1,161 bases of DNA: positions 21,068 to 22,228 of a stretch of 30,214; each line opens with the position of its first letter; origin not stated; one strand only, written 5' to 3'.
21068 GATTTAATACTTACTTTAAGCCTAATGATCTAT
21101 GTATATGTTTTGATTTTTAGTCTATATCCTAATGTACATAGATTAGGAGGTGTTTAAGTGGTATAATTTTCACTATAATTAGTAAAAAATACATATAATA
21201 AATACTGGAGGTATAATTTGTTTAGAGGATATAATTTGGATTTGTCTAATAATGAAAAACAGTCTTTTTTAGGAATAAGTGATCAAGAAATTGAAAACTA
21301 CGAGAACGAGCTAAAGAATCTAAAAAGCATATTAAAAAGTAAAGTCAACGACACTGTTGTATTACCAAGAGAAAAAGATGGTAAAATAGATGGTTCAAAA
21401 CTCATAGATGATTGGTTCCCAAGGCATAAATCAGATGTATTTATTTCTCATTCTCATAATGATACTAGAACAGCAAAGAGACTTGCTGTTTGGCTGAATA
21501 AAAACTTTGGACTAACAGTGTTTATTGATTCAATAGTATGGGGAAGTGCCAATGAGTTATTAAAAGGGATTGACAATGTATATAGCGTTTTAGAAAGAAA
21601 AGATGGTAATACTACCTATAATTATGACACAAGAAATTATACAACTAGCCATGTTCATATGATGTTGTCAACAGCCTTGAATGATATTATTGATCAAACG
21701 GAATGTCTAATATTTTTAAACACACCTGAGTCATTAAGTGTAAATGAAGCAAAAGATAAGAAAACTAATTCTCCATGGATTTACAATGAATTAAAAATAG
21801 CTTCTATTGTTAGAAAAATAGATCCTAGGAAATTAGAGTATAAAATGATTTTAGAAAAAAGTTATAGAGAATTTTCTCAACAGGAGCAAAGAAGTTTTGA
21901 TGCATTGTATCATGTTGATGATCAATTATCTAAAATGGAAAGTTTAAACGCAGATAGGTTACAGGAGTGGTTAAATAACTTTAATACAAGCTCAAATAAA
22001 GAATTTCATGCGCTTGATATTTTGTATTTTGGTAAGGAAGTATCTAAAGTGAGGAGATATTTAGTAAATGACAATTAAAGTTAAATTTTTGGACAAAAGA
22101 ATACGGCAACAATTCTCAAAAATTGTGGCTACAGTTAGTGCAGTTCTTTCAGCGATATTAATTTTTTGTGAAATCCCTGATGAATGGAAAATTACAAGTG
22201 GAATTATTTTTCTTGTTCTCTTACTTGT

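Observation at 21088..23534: TIR / 2TM-Macro / TIR-like operon: a type II Thoeris-like NAD-signalling defence cassette with two unrelated TIR sensors flanking the effector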

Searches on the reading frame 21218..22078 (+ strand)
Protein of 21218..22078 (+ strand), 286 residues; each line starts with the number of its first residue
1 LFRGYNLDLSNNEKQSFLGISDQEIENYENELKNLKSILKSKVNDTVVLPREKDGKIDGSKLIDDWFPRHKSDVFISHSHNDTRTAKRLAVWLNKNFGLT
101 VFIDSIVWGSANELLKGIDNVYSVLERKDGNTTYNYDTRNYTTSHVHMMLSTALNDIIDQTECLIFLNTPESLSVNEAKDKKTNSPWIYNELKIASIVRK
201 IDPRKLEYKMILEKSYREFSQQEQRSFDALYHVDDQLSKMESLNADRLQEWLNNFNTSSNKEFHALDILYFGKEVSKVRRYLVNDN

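Call 3: search_protein_families(library=pfam, proteins=[window:21218-22078:+], max_evalue=1)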
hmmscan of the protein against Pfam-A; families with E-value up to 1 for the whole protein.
window:21218-22078:+ (286 aa): 2 families
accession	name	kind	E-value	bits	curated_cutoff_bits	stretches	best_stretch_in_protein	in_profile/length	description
PF13676.11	TIR_2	-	7.4e-05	23.7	28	1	74-108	1-34/122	TIR domain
PF05597.16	Phasin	-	0.087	13.3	28.8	1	211-267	54-111/126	Poly(hydroxyalcanoate) granule associated protein (phasin)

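Call 4: search_protein_families(library=padloc, proteins=[window:21218-22078:+], max_evalue=1)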
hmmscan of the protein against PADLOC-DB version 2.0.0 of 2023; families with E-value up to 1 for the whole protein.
window:21218-22078:+ (286 aa): 7 families
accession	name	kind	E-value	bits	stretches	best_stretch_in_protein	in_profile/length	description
PDLC00430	ThsB1|ThsB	-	2.5e-88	294.1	1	1-275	1-265/269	TIR-like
PDLC00435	ThsB1|ThsB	-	4.4e-42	142.6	1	13-272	9-263/281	TIR-like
PDLC00423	ThsB1|ThsB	-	2.1e-06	25.5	1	67-105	31-69/190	TIR-like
PDLC05062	PDC-S66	-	4.3e-05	21.1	1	26-119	116-196/282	-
PDLC02012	SAVED5--SAVED_TIR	-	5.6e-05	20.4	1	72-105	14-46/404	-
PDLC00436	ThsB1|ThsB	-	0.00034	18.2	1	70-106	34-69/183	TIR-like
PDLC00419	ThsB1|ThsB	-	0.002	16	1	71-104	27-59/165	TIR-like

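Call 5: search_protein_families(library=ncbifam, proteins=[window:21218-22078:+], max_evalue=1)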
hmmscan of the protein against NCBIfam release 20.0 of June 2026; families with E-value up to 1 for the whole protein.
window:21218-22078:+ (286 aa): 0 families

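Call 19: search_solved_structures(query=window:21218-22078:+, max_evalue=10, show_alignments=2)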
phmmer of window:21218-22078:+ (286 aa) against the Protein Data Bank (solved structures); distinct sequences matched with E-value up to 10: 3.
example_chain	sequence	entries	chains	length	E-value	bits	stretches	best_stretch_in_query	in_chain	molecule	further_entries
7d1b_A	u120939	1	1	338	0.68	12.4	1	47-87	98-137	Leucine aminopeptidase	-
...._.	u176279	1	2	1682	1.2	11.6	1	216-286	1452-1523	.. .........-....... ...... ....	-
2ynq_A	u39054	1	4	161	2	10.9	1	6-40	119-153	ESSB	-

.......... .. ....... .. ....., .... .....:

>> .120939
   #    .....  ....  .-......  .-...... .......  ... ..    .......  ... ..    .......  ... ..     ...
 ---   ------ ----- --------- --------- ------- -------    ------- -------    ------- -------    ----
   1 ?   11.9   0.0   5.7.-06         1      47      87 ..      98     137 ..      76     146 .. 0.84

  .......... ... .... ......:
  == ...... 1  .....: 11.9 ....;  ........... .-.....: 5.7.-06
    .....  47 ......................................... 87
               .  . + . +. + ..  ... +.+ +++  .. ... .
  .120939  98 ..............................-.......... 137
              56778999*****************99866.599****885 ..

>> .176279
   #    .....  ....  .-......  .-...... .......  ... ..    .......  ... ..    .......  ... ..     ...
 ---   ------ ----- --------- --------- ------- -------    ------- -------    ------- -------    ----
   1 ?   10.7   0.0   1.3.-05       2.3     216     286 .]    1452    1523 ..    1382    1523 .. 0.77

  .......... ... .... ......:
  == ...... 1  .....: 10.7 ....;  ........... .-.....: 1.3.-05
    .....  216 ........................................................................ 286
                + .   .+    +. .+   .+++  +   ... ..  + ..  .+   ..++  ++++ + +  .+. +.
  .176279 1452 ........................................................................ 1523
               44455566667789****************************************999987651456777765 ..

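Call 20: find_encoding_contigs(protein=window:21218-22078:+, flank=10000, max_places=8)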
Protein window:21218-22078:+ (286 aa): 1 contig read that carries it; 1 place shown.
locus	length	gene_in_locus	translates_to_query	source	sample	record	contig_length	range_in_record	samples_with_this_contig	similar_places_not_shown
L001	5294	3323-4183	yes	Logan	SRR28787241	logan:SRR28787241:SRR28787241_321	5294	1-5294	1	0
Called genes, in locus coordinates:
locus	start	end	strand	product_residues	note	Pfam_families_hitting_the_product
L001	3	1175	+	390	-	?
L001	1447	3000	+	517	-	PF00117:GATase, PF07722:Peptidase_C26, PF02540:NAD_synthase (weak), PF03054:tRNA_Me_trans (faint), PF06508:QueC (faint), PF00958:GMP_synt_C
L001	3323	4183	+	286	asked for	-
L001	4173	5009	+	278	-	PF20016:ThsA_Macro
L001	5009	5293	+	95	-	?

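Call 21: find_homologous_proteins(query=window:21218-22078:+)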
Query window:21218-22078:+ (286 aa): 1687 proteins with E <= 0.001 among 3149 candidates; the best 120 are listed.
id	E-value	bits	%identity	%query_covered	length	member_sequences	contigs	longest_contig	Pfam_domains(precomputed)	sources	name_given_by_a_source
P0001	1.6e-185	633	100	100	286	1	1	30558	-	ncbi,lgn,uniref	ncbi:hypothetical protein [Rummeliibacillus pycnus]|uniref:hypothetical protein n=1 Tax=Rummeliibaci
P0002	4.6e-182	621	98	100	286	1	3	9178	-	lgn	-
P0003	4.8e-172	589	94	100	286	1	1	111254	-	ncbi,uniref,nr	ncbi:toll/interleukin-1 receptor domain-containing protein [Viridibacillus sp. FSL H8-0123]|uniref:t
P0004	1.2e-171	587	94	100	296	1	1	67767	-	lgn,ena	-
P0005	9.9e-162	555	91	97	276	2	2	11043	-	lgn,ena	-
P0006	1.4e-139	482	77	99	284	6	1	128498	PF13676.12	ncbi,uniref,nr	ncbi:toll/interleukin-1 receptor domain-containing protein [Bacillus cereus]|uniref:toll/interleukin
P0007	1.4e-130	453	75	96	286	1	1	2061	-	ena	-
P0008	2.2e-111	390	65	95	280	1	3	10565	-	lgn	-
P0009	5.3e-100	352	99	56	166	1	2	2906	-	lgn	-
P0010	6.0e-98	346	59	97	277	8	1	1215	-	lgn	-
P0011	1.3e-97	344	58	95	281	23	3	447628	PF13676.12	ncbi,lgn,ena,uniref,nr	ncbi:toll/interleukin-1 receptor domain-containing protein [Enterococcus sp. SMC-9]|uniref:toll/inte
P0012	9.4e-97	342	60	95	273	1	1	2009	-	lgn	-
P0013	2.4e-96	340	58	95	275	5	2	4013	-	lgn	-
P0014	1.0e-95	338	60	95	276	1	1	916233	-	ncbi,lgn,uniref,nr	ncbi:hypothetical protein IBB80_02800 [Listeria marthii]|uniref:hypothetical protein n=1 Tax=Listeri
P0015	1.2e-95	338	59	95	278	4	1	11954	-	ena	-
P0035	3.2e-76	274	48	97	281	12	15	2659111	PF13676.12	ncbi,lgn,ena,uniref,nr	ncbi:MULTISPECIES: toll/interleukin-1 receptor domain-containing protein [Enterococcus]|uniref:toll/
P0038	3.9e-74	267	48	95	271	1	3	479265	PF13676.12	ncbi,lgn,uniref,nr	ncbi:hypothetical protein EFT58_07335 [Lactococcus lactis]|uniref:hypothetical protein n=1 Tax=Lacto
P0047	1.9e-70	255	45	96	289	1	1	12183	PF13676.12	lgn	-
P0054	4.1e-63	231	45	96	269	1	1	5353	-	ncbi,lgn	ncbi:MAG: hypothetical protein RSD40_01190 [Bacilli bacterium]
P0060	1.8e-57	213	44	95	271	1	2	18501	-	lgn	-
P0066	1.2e-55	207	40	97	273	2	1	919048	-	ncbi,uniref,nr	ncbi:hypothetical protein QEZ44_04020 [Bacillus cereus]|uniref:hypothetical protein n=1 Tax=Bacillus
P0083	3.8e-52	195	39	95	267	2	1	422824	PF13676.12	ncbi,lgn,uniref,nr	ncbi:toll/interleukin-1 receptor domain-containing protein [Lactococcus lactis]|uniref:toll/interleu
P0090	7.0e-52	194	42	94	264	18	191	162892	-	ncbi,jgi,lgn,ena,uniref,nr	ncbi:toll/interleukin-1 receptor domain-containing protein [Prevotella melaninogenica]|jgi:hypotheti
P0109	3.0e-51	192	43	72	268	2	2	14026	-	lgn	-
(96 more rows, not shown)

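Call 29: find_related_loci(query=A1, collection=genome_contigs, flank=6000)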
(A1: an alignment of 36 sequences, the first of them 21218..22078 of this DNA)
Query A1 (286 aa) in genome_contigs; peptide patterns used: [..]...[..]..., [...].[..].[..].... (x = any residue, [..] = any of these).
381 stretches matched a pattern; 277 encode a relative of the query (tblastn E <= 1e-3); the best 80 are kept; 80 distinct loci.
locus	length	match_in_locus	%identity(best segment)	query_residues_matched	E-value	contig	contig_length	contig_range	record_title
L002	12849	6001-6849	79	1-283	1e-150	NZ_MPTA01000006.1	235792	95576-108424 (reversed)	Paenisporosarcina indica strain PN2 contig00006, whole genome shotgun sequence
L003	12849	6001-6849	76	1-283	5e-145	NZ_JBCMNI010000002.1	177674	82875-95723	Lederbergia citrisecunda strain BD-136 BD_136_contig_0000002, whole genome shotgun sequence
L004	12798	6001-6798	40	1-282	2e-57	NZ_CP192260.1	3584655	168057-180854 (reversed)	Virgibacillus flavescens strain DJP025-4 chromosome, complete genome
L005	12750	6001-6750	44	1-270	4e-57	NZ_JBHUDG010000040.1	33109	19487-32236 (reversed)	Pseudopedobacter beijingensis strain CGMCC 1.12329 soapdenovo_K_105_40, whole genome shotgun sequence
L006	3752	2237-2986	40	1-270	4e-57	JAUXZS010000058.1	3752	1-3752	MAG: Bacteroidota bacterium isolate C18_maxbin.119 C18_k141_178795, whole genome shotgun sequence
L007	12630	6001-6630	47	54-270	1e-56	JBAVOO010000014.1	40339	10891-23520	MAG: Verrucomicrobiia bacterium isolate MFD03092_ilm_asm_bin27 k127_267761, whole genome shotgun sequence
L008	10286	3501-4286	40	1-279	3e-56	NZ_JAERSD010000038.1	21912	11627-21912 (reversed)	Bacillus sp. REN3 NODE_38_length_21912_cov_160.364965, whole genome shotgun sequence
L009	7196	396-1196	42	1-270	4e-56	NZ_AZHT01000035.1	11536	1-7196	Prevotella sp. HJM029 contig_000035, whole genome shotgun sequence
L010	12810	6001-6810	39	1-286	9e-56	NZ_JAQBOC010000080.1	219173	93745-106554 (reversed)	MAG: Mucilaginibacter sp. isolate RYN_310 scaffold_1282672, whole genome shotgun sequence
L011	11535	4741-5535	41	1-278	2e-55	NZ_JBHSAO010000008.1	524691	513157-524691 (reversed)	Oceanobacillus longus strain IBRC-M 10703 platanus_K_25_97_8, whole genome shotgun sequence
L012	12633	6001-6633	48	57-270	5e-55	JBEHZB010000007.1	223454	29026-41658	MAG: Bacteroidota bacterium isolate ESF1.bin.95 NODE_58_length_223454_cov_14.871599, whole genome shotgun sequence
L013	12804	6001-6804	41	1-274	3e-55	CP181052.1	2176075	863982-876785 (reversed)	Prevotella histicola strain T05-04 chromosome 1, complete sequence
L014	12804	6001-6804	40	1-281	3e-54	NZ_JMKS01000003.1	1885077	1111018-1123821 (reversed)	Exiguobacterium antarcticum DSM 14480 P404DRAFT_scf7180000000014_quiver.3_C, whole genome shotgun sequence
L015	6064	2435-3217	40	1-270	4e-54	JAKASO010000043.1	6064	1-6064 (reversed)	MAG: bacterium isolate YP1.bin51 NODE_10731_length_6064_cov_2.963281, whole genome shotgun sequence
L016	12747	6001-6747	41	1-270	8e-54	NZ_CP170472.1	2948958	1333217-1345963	Azospirillum sp. A26 chromosome 1, complete sequence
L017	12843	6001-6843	41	1-278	2e-53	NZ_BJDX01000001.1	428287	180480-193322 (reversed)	Enterococcus xiangfangensis strain 11097 contig1, whole genome shotgun sequence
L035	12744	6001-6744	41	1-270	4e-51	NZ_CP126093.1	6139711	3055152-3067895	Neobacillus sp. DY30 chromosome, complete genome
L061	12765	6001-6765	41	1-270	1e-49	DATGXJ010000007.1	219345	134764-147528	MAG TPA_asm: Flavipsychrobacter sp. isolate SMAG_U10606 k141_417517, whole genome shotgun sequence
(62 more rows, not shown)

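Call 41: predict_structure(alignment_id=A1)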
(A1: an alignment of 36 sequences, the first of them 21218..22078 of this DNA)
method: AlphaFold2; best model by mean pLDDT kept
length: 286 residues; sequences in the alignment: 36
mean_pLDDT: 71.8   pTM: 0.73
mean pLDDT of the five models: 71.8, 70.0, 70.0, 68.6, 66.5
residues with pLDDT >= 90: 23; 70-90: 153; 50-70: 78; < 50: 32
segments of 3 or more residues with pLDDT < 50: 44-46, 178-181, 212-230
pLDDT, mean of each block of 10 residues (from residue 1): 79 75 86 68 53 71 69 86 88 92 77 79 85 85 81 84 84 54 59 66 51 35 35 65 86 83 81 67 50
secondary structure, 60 per line:
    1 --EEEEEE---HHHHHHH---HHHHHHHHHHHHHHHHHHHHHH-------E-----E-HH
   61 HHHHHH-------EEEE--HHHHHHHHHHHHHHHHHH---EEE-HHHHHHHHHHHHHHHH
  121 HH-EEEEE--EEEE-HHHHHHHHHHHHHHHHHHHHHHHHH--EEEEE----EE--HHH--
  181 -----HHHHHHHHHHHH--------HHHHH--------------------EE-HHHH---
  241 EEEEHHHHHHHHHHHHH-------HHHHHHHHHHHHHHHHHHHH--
elements in order: E3-8 H12-18 H22-43 H59-66 E74-77 H80-97 E101-103 H105-122 E124-128 E131-134 H136-160 E163-167 H186-197 H206-210 H234-237 E241-244 H245-257 H265-284

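Call 43: search_protein_families(library=pfam, proteins=[L061:6809-7225:+, L007:6672-7106:+, L014:6830-7237:+, L035:6814-7260:+, L004:6830-7231:+, L017:6845-7258:+, L009:1216-1671:+, L016:6770-7171:+], max_evalue=10)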
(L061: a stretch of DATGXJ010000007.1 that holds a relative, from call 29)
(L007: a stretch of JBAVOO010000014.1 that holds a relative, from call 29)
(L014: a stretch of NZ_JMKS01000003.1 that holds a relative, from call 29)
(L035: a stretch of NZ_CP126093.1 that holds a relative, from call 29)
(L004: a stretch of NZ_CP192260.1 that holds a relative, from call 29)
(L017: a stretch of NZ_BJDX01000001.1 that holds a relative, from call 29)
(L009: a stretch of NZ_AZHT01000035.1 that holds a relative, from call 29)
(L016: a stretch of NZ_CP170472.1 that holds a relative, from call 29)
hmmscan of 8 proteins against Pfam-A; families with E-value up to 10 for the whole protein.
L061:6809-7225:+ (138 aa): 0 families

L007:6672-7106:+ (144 aa): 0 families

L014:6830-7237:+ (135 aa): 1 family
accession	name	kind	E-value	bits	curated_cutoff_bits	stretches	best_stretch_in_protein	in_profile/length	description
PF24838.2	8xMP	-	0.11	12.8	30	1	10-128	8-126/136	Octameric membrane protein family (8xMP)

L035:6814-7260:+ (148 aa): 1 family
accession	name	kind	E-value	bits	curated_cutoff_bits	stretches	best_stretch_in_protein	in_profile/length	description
PF19273.5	Exportin-5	-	0.0052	15.3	27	1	5-105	302-385/823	Exportin-5 family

L004:6830-7231:+ (133 aa): 0 families

L017:6845-7258:+ (137 aa): 5 families
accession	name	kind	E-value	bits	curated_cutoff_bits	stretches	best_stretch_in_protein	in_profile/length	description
PF16492.10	Cadherin_C_2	-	0.036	15.2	31.5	1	53-79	4-30/85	Cadherin cytoplasmic C-terminal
PF13038.11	DUF3899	-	0.059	14.2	23.4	1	51-131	10-82/88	Domain of unknown function (DUF3899)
PF10028.14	DUF2270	-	0.094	12.8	25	1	30-87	23-73/184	Predicted integral membrane protein (DUF2270)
PF05814.16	Ac76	-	0.25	11.8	22.5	1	34-95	9-69/83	Orf76 (Ac76)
PF19762.4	DUF6249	-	0.36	11.3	33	0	53-113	4-60/104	Domain of unknown function (DUF6249)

L009:1216-1671:+ (151 aa): 3 families
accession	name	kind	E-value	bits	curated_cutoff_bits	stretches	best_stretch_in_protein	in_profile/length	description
PF11947.13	DUF3464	-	0.083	13.1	25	1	21-71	54-104/149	Photosynthesis affected mutant 68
PF10724.14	DUF2516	-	0.12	13.1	30.6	1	30-75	36-80/92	Protein of unknown function (DUF2516)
PF14931.11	IFT20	-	0.12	13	27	1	108-137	20-49/119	Intraflagellar transport complex B, subunit 20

L016:6770-7171:+ (133 aa): 0 families

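Call 44: find_encoding_contigs(protein=P0006, flank=4000, max_places=2)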
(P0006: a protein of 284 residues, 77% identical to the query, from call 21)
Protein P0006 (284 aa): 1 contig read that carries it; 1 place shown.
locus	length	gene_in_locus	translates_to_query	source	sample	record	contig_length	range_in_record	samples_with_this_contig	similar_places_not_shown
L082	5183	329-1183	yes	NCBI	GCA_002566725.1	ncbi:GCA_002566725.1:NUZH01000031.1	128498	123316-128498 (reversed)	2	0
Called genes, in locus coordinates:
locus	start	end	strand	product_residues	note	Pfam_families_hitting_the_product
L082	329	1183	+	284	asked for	PF13676:TIR_2 (faint)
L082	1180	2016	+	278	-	PF20016:ThsA_Macro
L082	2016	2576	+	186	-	PF08937:ThsB_TIR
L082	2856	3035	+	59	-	-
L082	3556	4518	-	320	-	PF01555:N6_N4_Mtase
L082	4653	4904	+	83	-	PF13560:HTH_31, PF12844:HTH_19, PF01381:HTH_3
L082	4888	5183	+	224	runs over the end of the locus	PF09225:Endonuc-PvuII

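Call 45: find_encoding_contigs(protein=P0011, flank=4000, max_places=2)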
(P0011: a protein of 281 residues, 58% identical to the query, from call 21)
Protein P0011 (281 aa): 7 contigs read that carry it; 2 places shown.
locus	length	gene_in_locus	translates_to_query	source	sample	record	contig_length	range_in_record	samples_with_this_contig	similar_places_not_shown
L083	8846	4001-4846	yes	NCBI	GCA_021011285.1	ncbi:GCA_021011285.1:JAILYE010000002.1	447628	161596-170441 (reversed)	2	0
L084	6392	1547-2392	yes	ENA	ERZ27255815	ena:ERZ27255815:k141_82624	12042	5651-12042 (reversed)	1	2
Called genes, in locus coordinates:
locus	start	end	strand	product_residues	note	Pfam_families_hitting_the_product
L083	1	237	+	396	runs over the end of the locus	PF00162:PGK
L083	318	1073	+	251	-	PF00121:TIM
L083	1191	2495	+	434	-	PF03952:Enolase_N, PF00113:Enolase_C, PF07476:MAAL_C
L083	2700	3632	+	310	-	PF02899:Phage_int_SAM_1, PF13495:Phage_int_SAM_4, PF00589:Phage_integrase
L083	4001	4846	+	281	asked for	PF13676:TIR_2 (faint)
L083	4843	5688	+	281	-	PF20016:ThsA_Macro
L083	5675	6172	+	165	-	PF08937:ThsB_TIR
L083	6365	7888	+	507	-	PF12161:HsdM_N, PF02384:N6_Mtase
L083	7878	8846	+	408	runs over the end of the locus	PF01420:Methylase_S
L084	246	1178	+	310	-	PF02899:Phage_int_SAM_1, PF13495:Phage_int_SAM_4, PF00589:Phage_integrase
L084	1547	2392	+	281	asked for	PF13676:TIR_2 (faint)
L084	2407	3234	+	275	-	PF20016:ThsA_Macro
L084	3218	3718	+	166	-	PF08937:ThsB_TIR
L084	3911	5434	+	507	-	PF12161:HsdM_N, PF02384:N6_Mtase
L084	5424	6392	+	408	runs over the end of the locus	PF01420:Methylase_S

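Call 46: find_encoding_contigs(protein=P0014, flank=4000, max_places=2)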
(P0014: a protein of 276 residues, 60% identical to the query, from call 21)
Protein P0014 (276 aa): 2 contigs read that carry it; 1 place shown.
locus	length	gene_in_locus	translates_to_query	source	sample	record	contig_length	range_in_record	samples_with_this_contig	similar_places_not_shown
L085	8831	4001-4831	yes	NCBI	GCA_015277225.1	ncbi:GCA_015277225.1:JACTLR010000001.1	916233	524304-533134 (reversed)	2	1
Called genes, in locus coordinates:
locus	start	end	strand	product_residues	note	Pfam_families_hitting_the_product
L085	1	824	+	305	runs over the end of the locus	PF00248:Aldo_ket_red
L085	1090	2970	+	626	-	PF00122:E1-E2_ATPase, PF00702:Hydrolase, PF12710:HAD (faint), PF08282:Hydrolase_3 (weak)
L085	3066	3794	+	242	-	PF09997:DUF2238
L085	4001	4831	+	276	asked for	-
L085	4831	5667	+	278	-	PF20016:ThsA_Macro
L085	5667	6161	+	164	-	PF08937:ThsB_TIR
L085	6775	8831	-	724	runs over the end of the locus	PF13166:AAA_13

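Call 47: find_encoding_contigs(protein=P0035, flank=4000, max_places=2)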
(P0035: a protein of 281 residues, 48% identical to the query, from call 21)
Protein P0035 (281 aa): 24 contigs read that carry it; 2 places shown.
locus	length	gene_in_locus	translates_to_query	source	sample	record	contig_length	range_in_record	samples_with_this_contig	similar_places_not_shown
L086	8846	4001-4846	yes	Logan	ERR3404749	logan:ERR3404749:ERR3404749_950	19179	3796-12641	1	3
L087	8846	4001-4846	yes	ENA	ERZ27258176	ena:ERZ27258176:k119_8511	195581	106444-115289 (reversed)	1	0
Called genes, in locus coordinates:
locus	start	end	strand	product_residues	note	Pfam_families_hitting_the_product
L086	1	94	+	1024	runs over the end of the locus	PF04313:HSDR_N, PF00270:DEAD, PF04851:ResIII, PF18766:SWI2_SNF2, PF22679:T1R_D3-like, PF12008:EcoR124_C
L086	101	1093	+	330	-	PF13310:Virulence_RhuM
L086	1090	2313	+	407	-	PF01420:Methylase_S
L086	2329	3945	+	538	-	PF12161:HsdM_N, PF02384:N6_Mtase, PF07669:Eco57I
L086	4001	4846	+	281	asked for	PF13676:TIR_2 (weak)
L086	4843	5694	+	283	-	PF20016:ThsA_Macro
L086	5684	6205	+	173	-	PF08937:ThsB_TIR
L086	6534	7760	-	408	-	PF00589:Phage_integrase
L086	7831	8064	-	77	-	-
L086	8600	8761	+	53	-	-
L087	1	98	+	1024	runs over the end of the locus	PF04313:HSDR_N, PF00270:DEAD, PF04851:ResIII, PF18766:SWI2_SNF2, PF22679:T1R_D3-like, PF12008:EcoR124_C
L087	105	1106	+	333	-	PF13310:Virulence_RhuM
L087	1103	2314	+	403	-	PF01420:Methylase_S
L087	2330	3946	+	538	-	PF12161:HsdM_N, PF02384:N6_Mtase, PF07669:Eco57I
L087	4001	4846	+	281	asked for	PF13676:TIR_2 (weak)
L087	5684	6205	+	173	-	PF08937:ThsB_TIR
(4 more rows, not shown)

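Call 48: find_encoding_contigs(protein=P0038, flank=4000, max_places=2)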
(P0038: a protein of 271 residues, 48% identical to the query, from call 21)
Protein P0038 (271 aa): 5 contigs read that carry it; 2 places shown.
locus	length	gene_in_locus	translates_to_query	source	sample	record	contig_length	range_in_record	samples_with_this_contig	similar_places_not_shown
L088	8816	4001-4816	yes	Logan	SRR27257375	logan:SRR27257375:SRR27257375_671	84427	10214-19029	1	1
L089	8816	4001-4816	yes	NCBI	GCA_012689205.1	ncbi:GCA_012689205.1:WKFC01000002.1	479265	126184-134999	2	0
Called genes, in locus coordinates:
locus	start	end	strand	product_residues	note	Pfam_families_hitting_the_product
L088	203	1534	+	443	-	PF01719:Rep_OBD (weak), PF20720:nSTAND3 (weak), PF00910:RNA_helicase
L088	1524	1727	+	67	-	-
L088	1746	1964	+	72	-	PF11372:DUF3173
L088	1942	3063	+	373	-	PF00589:Phage_integrase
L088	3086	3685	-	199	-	-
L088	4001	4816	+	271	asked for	PF13676:TIR_2 (faint)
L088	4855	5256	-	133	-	-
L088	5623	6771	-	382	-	PF01702:TGT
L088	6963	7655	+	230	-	PF06161:DUF975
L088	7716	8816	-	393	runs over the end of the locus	PF00083:Sugar_tr, PF07690:MFS_1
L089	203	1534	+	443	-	PF01719:Rep_OBD (weak), PF20720:nSTAND3 (weak), PF00910:RNA_helicase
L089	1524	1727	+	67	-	-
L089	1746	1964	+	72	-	PF11372:DUF3173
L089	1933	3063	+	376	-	PF00589:Phage_integrase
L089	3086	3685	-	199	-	-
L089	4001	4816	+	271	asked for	PF13676:TIR_2 (faint)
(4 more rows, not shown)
